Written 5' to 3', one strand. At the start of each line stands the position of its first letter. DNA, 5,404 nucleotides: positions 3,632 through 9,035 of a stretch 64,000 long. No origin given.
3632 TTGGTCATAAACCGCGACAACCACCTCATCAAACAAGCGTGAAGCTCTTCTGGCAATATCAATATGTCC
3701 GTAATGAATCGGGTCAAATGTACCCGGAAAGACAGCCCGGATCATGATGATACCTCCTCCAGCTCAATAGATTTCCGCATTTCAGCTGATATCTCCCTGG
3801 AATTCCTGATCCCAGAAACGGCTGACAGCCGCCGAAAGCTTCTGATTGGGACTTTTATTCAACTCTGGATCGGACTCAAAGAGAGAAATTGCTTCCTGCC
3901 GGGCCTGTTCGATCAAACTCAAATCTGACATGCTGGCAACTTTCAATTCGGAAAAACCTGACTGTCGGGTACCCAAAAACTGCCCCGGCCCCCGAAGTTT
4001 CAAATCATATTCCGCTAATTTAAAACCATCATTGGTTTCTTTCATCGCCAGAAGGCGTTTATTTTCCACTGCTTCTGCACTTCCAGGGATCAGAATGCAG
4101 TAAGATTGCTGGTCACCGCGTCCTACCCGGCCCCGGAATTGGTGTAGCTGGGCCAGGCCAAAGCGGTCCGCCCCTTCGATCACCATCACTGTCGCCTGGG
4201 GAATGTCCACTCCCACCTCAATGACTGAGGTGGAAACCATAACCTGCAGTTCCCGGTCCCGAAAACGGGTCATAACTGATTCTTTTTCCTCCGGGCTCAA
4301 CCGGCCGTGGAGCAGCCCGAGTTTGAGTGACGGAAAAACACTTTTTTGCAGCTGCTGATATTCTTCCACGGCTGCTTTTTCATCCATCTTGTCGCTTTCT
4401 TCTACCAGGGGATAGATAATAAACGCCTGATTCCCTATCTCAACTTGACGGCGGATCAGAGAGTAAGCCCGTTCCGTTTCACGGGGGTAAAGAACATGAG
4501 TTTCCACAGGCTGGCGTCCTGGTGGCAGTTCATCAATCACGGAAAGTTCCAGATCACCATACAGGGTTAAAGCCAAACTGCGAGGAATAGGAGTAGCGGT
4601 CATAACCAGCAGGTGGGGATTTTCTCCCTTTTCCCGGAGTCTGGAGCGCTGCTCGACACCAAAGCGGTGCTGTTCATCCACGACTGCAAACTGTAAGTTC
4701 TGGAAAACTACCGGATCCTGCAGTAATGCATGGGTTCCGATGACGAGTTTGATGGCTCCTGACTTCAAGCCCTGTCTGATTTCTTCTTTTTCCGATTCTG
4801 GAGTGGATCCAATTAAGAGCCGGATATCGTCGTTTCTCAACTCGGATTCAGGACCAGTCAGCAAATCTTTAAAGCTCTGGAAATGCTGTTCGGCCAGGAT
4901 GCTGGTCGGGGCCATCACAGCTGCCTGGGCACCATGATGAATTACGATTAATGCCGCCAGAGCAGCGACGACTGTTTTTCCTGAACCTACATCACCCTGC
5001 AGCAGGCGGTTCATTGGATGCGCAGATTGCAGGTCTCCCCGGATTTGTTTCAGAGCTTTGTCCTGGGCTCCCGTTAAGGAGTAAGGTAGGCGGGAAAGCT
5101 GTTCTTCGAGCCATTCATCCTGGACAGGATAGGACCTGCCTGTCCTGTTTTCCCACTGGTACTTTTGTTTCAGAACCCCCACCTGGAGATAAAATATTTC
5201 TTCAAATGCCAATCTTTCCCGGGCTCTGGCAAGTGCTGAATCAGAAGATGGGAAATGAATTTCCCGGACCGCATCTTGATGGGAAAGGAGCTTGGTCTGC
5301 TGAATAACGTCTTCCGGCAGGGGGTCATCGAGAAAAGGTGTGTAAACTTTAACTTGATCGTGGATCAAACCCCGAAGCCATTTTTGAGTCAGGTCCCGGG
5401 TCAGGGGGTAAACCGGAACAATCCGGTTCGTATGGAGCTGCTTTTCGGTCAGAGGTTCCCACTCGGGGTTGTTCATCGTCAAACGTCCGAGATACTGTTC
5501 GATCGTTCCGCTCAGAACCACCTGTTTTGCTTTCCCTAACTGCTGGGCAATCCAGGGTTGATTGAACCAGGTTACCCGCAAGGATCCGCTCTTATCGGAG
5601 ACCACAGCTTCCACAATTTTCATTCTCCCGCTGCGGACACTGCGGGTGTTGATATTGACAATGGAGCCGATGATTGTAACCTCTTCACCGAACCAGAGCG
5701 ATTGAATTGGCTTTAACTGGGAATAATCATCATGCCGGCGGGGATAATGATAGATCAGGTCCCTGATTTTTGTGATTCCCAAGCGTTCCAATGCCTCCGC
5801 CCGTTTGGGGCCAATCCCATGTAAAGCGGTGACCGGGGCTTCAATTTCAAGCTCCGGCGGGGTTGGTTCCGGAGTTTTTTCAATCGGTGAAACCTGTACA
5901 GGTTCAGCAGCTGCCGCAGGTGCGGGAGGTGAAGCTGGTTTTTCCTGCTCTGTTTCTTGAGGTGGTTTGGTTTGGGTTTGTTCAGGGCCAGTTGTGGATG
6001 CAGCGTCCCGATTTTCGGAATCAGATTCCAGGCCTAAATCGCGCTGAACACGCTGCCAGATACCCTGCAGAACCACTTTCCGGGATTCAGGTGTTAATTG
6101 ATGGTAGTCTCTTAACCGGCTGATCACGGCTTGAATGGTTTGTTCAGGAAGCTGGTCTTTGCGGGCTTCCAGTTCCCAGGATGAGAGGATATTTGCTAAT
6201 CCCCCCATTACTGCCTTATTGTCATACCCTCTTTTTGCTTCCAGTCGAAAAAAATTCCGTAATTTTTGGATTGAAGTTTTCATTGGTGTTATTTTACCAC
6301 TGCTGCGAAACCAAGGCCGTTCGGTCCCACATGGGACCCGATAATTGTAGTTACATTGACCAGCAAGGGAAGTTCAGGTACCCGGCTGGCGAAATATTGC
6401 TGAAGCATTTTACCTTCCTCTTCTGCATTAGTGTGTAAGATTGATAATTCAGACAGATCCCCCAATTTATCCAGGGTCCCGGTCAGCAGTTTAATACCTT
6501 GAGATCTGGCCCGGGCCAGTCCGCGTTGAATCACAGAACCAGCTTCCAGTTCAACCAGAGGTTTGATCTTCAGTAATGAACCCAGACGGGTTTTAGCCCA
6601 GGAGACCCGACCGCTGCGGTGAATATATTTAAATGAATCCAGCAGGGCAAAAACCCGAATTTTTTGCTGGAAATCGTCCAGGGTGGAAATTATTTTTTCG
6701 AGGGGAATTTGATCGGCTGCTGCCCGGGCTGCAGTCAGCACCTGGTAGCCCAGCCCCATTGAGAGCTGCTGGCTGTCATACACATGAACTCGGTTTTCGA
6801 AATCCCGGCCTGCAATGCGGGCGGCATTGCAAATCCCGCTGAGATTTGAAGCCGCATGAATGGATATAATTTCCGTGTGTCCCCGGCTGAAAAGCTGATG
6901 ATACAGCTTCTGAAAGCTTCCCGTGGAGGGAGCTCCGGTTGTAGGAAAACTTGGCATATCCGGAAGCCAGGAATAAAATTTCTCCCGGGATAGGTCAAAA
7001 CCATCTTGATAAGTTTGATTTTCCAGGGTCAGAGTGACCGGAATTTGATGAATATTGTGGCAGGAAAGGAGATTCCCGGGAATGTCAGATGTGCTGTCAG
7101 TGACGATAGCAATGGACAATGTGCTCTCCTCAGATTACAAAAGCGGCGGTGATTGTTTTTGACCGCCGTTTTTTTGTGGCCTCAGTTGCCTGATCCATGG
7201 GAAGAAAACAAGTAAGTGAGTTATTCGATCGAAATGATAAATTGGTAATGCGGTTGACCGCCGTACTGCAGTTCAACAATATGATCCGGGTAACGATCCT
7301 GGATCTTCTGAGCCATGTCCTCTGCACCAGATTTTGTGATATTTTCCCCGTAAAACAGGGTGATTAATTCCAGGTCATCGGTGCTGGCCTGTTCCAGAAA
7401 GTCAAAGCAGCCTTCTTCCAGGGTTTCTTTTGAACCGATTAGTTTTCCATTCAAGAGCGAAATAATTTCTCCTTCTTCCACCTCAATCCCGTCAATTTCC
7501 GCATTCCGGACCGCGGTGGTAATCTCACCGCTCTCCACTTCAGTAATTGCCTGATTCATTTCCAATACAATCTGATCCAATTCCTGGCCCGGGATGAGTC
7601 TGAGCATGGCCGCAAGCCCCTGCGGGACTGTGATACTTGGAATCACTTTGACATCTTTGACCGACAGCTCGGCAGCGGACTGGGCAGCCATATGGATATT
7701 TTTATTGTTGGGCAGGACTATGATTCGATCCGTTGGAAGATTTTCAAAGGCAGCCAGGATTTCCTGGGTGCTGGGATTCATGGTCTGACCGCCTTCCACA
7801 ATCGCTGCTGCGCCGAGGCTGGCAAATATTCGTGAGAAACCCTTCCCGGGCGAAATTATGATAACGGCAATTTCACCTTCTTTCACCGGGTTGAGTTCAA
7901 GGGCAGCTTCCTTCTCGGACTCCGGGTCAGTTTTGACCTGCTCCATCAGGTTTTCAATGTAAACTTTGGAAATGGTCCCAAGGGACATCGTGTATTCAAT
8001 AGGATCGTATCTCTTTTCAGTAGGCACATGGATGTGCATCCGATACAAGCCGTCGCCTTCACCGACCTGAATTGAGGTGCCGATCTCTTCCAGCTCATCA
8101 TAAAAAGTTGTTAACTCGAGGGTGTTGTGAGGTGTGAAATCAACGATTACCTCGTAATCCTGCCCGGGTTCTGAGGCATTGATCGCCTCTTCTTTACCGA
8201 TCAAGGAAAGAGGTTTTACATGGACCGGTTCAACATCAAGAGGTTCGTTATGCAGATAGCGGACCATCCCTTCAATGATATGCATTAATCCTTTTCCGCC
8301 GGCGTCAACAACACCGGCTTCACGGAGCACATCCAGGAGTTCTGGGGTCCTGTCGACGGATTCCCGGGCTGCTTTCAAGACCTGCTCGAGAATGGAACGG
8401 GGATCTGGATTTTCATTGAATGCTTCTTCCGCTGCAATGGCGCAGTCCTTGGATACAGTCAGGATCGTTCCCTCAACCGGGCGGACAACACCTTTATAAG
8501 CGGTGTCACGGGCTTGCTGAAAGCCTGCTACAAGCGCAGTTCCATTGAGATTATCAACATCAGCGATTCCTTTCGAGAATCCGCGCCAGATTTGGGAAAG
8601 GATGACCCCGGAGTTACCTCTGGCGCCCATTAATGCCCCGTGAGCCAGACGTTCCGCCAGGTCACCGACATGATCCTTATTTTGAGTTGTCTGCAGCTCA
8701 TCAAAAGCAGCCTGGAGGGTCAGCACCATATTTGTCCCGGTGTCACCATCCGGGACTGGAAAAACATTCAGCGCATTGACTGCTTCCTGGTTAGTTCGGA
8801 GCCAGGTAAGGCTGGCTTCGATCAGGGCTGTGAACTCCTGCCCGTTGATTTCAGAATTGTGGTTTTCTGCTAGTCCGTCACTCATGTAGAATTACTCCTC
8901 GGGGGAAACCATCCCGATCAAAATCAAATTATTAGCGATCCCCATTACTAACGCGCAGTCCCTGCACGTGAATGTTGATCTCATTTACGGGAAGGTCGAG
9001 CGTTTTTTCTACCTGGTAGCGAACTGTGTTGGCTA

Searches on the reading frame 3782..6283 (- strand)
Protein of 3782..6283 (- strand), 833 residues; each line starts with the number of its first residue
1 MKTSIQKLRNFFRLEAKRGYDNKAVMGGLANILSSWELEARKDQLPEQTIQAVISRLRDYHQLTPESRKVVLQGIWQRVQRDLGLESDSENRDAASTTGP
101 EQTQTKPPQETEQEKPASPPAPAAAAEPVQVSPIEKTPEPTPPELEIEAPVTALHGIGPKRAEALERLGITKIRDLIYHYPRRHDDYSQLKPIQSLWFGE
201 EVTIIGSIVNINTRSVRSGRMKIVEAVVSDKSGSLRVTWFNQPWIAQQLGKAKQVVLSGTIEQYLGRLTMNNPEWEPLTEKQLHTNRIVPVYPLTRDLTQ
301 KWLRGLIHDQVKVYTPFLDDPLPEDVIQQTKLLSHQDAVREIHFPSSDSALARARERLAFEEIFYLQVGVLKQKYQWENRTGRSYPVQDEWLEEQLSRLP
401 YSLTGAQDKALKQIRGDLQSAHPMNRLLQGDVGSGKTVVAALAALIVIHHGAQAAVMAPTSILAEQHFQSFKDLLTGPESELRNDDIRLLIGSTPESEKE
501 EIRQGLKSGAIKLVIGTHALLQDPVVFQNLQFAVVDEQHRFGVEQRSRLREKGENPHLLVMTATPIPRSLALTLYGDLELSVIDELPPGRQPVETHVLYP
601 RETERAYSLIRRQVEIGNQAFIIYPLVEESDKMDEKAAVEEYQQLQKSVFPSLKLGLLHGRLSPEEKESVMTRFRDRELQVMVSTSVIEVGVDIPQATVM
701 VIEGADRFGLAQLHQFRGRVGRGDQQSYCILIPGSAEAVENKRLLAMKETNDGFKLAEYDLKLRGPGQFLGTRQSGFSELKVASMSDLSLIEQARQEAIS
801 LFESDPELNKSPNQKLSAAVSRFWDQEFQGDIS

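Call 74: search_protein_families(library=pfam, proteins=[window:3782-6283:-], max_evalue=0.0001)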
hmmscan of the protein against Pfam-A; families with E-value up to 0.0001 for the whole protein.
window:3782-6283:- (833 aa): 7 families
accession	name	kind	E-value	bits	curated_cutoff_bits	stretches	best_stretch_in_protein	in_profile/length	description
PF17191.10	RecG_wedge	-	7.4e-37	126.9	23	1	155-311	6-159/162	RecG wedge domain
PF00270.35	DEAD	-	1.2e-22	80.9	26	1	406-569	3-163/167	DEAD/DEAH box helicase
PF00271.37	Helicase_C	-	6.7e-21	75.1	23.5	1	613-722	11-108/110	Helicase conserved C-terminal domain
PF19833.4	RecG_dom3_C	-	4.7e-14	52.6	26.8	1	750-818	1-71/87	ATP-dependent DNA helicase RecG, domain 3, C-terminal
PF04851.21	ResIII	-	1.1e-11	45.3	22.5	1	403-565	4-162/164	Type III restriction enzyme, res subunit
PF01336.31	tRNA_anti-codon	-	3.1e-08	33.9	27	1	202-278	1-75/75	OB-fold nucleic acid binding domain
PF22590.2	Cas3-like_C_2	-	2.3e-05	25.1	27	1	637-723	14-104/106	CRISPR-associated nuclease/helicase Cas3, C-terminal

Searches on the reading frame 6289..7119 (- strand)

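Call 74: search_protein_families(library=pfam, proteins=[window:6289-7119:-], max_evalue=0.0001)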
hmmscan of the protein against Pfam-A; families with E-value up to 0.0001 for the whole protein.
window:6289-7119:- (276 aa): 1 family
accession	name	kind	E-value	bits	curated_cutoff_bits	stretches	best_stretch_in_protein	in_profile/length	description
PF02645.21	DegV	-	2.9e-64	217.6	27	1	2-274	1-278/280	Uncharacterised protein, DegV family COG1307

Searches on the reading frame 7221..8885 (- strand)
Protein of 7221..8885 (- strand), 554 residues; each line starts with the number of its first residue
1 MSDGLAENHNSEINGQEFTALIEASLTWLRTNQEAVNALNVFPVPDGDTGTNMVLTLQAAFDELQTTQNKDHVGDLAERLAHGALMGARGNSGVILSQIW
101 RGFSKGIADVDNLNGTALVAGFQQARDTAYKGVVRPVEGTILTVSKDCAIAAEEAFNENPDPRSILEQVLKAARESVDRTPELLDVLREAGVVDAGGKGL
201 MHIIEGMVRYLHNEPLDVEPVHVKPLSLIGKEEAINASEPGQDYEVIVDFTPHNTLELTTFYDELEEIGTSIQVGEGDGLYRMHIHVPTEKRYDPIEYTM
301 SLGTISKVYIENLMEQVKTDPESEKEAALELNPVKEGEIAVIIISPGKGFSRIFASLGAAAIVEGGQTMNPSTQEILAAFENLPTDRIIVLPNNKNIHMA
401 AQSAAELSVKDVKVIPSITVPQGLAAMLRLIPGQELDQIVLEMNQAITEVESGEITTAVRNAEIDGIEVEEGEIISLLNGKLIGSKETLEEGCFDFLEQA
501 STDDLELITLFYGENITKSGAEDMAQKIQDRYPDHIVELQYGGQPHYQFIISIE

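Call 74: search_protein_families(library=pfam, proteins=[window:7221-8885:-], max_evalue=0.0001)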
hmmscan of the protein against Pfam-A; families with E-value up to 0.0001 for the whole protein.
window:7221-8885:- (554 aa): 3 families
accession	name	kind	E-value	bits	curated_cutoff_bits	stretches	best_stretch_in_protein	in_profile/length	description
PF13684.11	FakA-like_C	-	4.3e-71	239.2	23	1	340-554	1-216/216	Fatty acid kinase subunit A-like, C-terminal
PF02734.22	Dak2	-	4.2e-41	141.2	27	1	43-208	1-173/174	DAK2 domain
PF21645.3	FakA-like_M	-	5.2e-09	36.2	24.9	1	245-318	7-78/80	Fatty acid kinase subunit A-like, middle domain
